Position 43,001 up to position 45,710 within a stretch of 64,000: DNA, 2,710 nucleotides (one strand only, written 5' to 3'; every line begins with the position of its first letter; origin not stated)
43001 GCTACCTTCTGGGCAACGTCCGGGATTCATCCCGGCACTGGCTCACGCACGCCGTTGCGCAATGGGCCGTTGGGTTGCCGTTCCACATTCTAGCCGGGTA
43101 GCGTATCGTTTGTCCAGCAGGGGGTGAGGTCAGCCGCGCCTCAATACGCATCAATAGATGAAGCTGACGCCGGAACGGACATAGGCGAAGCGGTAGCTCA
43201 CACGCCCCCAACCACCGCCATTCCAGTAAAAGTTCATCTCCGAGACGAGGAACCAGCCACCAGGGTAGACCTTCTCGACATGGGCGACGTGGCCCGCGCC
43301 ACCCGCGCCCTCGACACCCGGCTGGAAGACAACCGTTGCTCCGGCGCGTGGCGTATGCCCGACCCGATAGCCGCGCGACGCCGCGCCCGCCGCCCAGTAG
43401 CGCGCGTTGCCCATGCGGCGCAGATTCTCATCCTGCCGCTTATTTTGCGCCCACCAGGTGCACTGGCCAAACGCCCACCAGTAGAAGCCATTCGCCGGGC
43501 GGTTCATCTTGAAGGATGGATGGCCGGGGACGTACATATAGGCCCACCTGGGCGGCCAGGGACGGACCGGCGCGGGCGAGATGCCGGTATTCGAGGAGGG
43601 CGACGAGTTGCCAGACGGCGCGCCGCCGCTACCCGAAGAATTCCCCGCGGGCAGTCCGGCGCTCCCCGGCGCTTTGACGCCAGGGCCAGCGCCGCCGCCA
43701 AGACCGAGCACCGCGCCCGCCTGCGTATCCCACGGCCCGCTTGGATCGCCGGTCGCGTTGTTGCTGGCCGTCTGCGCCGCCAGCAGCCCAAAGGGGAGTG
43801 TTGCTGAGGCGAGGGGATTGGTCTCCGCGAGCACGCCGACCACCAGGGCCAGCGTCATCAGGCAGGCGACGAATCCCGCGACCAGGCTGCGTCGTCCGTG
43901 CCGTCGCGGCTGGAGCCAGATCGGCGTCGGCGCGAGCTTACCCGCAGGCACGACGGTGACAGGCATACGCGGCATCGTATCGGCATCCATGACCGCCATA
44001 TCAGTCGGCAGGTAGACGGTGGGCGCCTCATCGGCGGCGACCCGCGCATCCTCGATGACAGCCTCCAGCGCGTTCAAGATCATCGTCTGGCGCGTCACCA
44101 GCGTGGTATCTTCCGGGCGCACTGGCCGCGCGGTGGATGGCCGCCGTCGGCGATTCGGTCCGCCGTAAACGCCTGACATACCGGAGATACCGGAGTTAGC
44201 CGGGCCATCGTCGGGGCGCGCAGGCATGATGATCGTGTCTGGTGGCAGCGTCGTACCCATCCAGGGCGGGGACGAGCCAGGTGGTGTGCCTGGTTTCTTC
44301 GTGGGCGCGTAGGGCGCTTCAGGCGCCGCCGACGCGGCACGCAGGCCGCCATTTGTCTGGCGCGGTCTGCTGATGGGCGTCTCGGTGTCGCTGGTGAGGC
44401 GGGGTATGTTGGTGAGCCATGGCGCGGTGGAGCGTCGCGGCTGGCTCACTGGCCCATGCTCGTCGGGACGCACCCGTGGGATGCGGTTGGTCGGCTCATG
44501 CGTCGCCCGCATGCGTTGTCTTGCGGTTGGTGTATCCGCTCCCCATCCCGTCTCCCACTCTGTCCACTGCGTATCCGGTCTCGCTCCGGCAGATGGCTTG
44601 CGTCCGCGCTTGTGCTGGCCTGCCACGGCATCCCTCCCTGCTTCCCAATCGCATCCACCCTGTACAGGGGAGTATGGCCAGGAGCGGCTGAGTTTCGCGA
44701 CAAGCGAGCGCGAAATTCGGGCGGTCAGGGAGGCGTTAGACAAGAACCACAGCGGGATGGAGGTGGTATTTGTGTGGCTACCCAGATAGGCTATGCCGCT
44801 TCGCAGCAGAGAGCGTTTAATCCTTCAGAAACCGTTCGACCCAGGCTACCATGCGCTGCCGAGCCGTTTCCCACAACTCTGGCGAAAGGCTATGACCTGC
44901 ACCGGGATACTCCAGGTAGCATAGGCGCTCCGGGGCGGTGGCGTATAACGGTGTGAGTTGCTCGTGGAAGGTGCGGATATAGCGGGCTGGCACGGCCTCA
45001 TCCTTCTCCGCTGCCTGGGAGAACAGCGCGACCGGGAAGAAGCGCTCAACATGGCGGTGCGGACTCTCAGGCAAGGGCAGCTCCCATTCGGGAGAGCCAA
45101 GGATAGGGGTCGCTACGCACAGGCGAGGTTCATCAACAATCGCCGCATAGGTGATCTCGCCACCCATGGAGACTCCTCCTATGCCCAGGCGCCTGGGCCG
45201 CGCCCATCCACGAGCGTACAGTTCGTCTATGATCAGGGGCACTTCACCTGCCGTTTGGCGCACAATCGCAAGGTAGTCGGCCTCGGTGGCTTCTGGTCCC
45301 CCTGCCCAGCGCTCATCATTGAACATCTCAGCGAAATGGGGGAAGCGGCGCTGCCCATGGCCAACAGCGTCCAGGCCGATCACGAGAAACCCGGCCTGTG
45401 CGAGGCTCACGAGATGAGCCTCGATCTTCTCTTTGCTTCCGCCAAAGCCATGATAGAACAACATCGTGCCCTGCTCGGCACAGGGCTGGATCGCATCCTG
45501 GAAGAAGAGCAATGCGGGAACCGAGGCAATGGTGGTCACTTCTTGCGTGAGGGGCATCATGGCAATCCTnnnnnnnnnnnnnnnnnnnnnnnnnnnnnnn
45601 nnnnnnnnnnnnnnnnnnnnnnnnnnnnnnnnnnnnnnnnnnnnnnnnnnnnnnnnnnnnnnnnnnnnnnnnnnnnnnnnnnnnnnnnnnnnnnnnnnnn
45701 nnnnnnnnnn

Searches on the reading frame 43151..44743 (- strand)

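Call 72: search_protein_families(library=pfam, proteins=[window:43151-44743:-], max_evalue=0.001)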
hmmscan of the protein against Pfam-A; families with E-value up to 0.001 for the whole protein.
window:43151-44743:- (530 aa): 1 family
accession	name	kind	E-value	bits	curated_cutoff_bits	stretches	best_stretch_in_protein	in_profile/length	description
PF05257.22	CHAP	-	4.5e-16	59.5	26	1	424-504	7-81/81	CHAP domain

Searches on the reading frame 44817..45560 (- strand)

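Call 72: search_protein_families(library=pfam, proteins=[window:44817-45560:-], max_evalue=0.001)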
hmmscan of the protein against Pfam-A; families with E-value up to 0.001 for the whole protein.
window:44817-45560:- (247 aa): 6 families
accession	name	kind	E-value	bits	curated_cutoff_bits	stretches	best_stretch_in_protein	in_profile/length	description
PF12146.15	Hydrolase_4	-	6.6e-08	32.6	27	1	30-164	4-116/239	Serine aminopeptidase, S33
PF00326.27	Peptidase_S9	-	9.9e-06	25.6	22.6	0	111-147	52-88/213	Prolyl oligopeptidase family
PF12697.13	Abhydrolase_6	-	3.1e-05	25.2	26.3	1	37-233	5-165/217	Alpha/beta hydrolase family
PF00561.26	Abhydrolase_1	-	0.00019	21.6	25.8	1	32-83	2-48/245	alpha/beta hydrolase fold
PF12740.14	PETase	-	0.00035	20.5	28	0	123-246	125-234/263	PET hydrolase-like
PF01738.24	DLH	-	0.00051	20.1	21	1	40-224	23-187/217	Dienelactone hydrolase family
